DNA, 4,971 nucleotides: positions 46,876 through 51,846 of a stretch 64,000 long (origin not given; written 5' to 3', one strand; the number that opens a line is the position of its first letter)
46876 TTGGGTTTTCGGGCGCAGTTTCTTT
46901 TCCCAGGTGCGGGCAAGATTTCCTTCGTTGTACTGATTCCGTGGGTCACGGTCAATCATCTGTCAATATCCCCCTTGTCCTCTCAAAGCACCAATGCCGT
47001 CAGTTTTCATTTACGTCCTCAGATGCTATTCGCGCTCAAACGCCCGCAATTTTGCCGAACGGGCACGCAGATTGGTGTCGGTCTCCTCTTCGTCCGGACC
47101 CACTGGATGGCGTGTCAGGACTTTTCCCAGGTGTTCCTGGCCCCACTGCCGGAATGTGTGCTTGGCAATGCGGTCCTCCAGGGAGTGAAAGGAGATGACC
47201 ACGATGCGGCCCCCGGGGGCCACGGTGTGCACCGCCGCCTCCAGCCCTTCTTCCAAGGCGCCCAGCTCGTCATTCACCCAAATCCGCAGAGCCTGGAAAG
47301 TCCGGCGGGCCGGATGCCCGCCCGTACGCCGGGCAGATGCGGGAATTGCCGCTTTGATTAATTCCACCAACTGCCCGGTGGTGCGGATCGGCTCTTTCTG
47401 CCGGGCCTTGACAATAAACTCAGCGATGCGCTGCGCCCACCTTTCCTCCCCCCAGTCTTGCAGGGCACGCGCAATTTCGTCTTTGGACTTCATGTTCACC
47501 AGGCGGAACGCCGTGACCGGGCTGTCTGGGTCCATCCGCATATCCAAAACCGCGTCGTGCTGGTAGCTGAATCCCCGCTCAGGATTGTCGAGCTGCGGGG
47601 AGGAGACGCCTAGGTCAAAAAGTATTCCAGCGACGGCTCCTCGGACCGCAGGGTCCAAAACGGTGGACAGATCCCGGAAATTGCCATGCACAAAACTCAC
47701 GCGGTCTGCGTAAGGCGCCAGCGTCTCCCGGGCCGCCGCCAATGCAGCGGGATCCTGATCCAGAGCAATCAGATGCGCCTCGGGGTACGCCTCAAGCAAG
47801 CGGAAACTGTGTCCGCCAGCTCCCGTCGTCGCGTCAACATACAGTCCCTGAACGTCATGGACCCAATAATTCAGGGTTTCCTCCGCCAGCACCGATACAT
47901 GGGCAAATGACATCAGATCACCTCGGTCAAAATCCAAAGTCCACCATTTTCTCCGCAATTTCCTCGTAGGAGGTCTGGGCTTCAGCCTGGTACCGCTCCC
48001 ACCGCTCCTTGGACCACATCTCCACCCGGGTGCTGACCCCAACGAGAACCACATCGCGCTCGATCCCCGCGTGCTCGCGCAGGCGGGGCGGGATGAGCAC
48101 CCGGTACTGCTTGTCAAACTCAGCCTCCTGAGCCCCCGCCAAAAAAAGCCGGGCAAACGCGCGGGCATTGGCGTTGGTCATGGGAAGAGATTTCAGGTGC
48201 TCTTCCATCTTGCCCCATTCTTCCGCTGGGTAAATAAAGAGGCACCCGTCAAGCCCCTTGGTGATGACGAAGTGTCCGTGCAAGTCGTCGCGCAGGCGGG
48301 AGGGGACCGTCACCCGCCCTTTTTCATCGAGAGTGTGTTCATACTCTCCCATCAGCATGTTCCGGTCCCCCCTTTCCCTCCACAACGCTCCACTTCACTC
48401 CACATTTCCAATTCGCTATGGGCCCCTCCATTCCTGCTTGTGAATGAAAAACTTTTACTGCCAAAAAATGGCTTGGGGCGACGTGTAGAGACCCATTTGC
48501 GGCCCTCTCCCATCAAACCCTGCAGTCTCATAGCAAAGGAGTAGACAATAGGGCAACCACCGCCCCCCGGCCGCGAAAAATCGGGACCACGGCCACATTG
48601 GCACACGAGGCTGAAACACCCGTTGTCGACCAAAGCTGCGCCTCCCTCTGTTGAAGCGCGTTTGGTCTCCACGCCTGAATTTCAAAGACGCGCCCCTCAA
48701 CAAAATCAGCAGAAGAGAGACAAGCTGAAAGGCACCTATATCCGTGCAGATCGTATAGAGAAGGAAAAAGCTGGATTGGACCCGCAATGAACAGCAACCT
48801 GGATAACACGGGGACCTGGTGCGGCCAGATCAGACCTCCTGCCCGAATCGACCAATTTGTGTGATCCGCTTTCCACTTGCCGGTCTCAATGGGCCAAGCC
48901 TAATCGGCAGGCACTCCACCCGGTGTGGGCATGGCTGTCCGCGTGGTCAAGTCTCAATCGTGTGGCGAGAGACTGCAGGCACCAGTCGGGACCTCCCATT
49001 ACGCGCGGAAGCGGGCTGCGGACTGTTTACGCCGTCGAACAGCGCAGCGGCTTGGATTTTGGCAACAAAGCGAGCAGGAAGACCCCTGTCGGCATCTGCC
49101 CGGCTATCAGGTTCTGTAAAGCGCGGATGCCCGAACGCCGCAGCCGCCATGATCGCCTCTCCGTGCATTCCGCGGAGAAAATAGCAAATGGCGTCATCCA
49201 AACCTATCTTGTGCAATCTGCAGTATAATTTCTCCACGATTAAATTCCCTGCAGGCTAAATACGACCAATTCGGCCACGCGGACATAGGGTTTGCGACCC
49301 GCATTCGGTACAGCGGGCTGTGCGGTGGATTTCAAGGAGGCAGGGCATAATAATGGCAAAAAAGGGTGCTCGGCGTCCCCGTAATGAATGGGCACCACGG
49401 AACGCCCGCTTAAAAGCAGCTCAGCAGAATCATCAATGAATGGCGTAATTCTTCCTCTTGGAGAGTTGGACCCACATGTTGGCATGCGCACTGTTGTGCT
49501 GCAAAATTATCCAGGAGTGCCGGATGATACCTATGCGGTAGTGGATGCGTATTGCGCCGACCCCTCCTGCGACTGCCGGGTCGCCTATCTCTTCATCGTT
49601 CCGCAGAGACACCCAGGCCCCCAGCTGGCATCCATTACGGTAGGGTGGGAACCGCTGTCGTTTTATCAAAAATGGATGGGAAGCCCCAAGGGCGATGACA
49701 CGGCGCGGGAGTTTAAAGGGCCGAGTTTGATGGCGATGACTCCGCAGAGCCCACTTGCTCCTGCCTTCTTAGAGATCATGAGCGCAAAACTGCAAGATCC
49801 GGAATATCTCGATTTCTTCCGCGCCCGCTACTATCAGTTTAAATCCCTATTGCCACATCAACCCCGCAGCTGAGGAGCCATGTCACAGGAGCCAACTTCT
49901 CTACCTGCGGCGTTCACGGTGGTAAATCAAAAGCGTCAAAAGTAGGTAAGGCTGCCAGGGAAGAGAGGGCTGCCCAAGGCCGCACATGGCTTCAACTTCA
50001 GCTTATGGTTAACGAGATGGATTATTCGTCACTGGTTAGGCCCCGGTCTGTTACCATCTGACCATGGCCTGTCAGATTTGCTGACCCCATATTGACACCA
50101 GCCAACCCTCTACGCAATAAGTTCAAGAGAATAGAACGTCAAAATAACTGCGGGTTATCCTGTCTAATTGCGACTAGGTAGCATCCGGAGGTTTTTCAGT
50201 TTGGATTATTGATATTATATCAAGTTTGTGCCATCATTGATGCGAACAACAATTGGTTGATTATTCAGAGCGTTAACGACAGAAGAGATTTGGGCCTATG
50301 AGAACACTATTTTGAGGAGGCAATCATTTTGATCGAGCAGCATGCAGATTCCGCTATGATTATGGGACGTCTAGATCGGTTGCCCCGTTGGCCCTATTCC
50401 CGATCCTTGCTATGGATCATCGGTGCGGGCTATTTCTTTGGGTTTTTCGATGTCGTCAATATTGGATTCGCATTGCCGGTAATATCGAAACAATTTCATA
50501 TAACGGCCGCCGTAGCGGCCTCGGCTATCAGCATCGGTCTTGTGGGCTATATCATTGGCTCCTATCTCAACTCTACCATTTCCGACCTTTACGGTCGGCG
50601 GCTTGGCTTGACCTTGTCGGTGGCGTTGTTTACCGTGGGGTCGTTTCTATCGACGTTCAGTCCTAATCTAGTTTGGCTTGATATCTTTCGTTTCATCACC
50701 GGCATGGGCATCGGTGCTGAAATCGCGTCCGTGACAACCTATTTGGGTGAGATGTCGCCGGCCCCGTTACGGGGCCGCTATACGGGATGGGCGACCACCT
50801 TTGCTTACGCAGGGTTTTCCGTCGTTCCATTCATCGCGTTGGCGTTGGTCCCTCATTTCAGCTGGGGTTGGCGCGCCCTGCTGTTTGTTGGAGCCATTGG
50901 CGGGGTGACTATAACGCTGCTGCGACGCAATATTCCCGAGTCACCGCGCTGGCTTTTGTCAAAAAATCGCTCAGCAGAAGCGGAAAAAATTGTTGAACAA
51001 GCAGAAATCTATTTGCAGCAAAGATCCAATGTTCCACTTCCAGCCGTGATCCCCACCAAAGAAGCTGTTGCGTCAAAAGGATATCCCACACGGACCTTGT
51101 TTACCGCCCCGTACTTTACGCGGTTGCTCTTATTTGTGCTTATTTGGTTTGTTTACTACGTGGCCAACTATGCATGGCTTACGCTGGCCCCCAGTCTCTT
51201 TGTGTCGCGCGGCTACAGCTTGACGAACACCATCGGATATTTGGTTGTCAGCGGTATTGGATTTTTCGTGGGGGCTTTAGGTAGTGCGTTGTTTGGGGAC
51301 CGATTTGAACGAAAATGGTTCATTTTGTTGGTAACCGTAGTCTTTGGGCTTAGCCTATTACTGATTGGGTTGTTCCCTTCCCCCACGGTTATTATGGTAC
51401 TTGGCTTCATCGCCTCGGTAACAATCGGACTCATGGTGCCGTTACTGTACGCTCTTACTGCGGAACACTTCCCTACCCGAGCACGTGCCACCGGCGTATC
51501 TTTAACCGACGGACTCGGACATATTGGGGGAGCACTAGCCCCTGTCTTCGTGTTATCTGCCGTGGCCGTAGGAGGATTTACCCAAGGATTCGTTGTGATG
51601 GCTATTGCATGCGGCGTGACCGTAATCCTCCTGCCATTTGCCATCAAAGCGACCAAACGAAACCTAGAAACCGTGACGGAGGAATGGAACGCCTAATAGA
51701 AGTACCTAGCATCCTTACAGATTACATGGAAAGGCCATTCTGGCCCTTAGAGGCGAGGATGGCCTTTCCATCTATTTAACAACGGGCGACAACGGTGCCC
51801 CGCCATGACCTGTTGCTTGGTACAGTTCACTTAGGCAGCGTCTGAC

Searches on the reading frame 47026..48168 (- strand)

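Call 6: search_protein_families(library=pfam, proteins=[window:47026-48168:-])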
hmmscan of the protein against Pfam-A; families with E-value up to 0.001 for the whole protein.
window:47026-48168:- (380 aa): 4 families
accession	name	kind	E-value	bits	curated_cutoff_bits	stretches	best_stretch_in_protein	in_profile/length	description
PF01795.25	Methyltransf_5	-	1.9e-105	353.2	27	1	88-379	2-308/309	MraW methylase family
PF13649.12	Methyltransf_25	-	1.5e-06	29.2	27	1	112-169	3-60/97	Methyltransferase domain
PF13847.12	Methyltransf_31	-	2.9e-06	27.5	27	1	110-169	7-68/145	Methyltransferase domain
PF08242.18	Methyltransf_12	-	0.00093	20.3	30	0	112-168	2-59/98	Methyltransferase domain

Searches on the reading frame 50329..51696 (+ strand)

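Call 3: search_protein_families(library=pfam, proteins=[window:50329-51696:+])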
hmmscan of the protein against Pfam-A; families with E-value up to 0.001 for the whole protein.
window:50329-51696:+ (455 aa): 2 families
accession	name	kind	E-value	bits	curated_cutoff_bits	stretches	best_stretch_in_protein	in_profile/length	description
PF07690.21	MFS_1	-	4e-45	154.7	33.4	2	33-318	3-258/347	Major Facilitator Superfamily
PF00083.30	Sugar_tr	-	1.6e-39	136.5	22.3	1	41-453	15-452/452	Sugar (and other) transporter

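Call 4: search_protein_families(library=ncbifam, proteins=[window:50329-51696:+])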
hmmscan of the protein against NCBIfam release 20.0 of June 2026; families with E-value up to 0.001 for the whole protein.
window:50329-51696:+ (455 aa): 38 families (the best 25 are shown)
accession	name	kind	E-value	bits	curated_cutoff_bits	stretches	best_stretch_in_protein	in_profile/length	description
TIGR00895.1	2A0115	subfamily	8.5e-54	183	418.55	1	35-408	26-394/398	aromatic acid/H+ symport family MFS transporter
TIGR00898.1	2A0119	subfamily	1.6e-43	149.3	550.75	1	61-439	126-499/506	cation transport protein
NF003024.0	PRK03893.1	subfamily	2.8e-37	128.7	604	2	33-232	28-222/497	sialate:H+ symport family MFS transporter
NF053517.1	HbztTptrPcaK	equivalog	2e-31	109.4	770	1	36-417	29-405/437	4-hydroxybenzoate transporter PcaK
TIGR00891.1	2A0112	subfamily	2.6e-31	109.1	552.9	1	34-406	20-382/405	sialate:H+ symport family MFS transporter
NF008586.0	PRK11551.1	equivalog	1.3e-30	106.7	410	2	40-223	29-211/406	3-(3-hydroxy-phenyl)propionate transporter MhpT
TIGR00879.1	SP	subfamily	4.4e-25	88.2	237.8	1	60-444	98-504/510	sugar porter family MFS transporter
NF008963.0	PRK12307.1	equivalog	1.9e-23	83.3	637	1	29-435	21-404/426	MFS transporter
NF052357.1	GlucTporGlcPStph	equivalog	5e-22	78.3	750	1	24-447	4-431/445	glucose transporter GlcP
TIGR00883.1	2A0106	subfamily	1e-20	74.2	443.45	1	60-427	34-394/400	metabolite/H+ symporter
TIGR00893.1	2A0114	subfamily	5.1e-19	68.5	395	1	35-431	3-391/399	D-galactonate transporter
NF007484.0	PRK10077.1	equivalog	3.1e-17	62.6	608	1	59-393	53-405/480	D-xylose transporter XylE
TIGR01299.1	synapt_SV2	subfamily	6e-17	60.8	637.3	1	26-224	167-376/742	synaptic vesicle protein SV2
TIGR00880.1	2_A_01_02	superfamily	1.7e-15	57.3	131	2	72-204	9-140/141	multidrug resistance protein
NF053813.1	MFS_TcaB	equivalog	7.3e-15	54.6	475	1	30-133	10-113/396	putative multidrug effflux MFS transporter TcaB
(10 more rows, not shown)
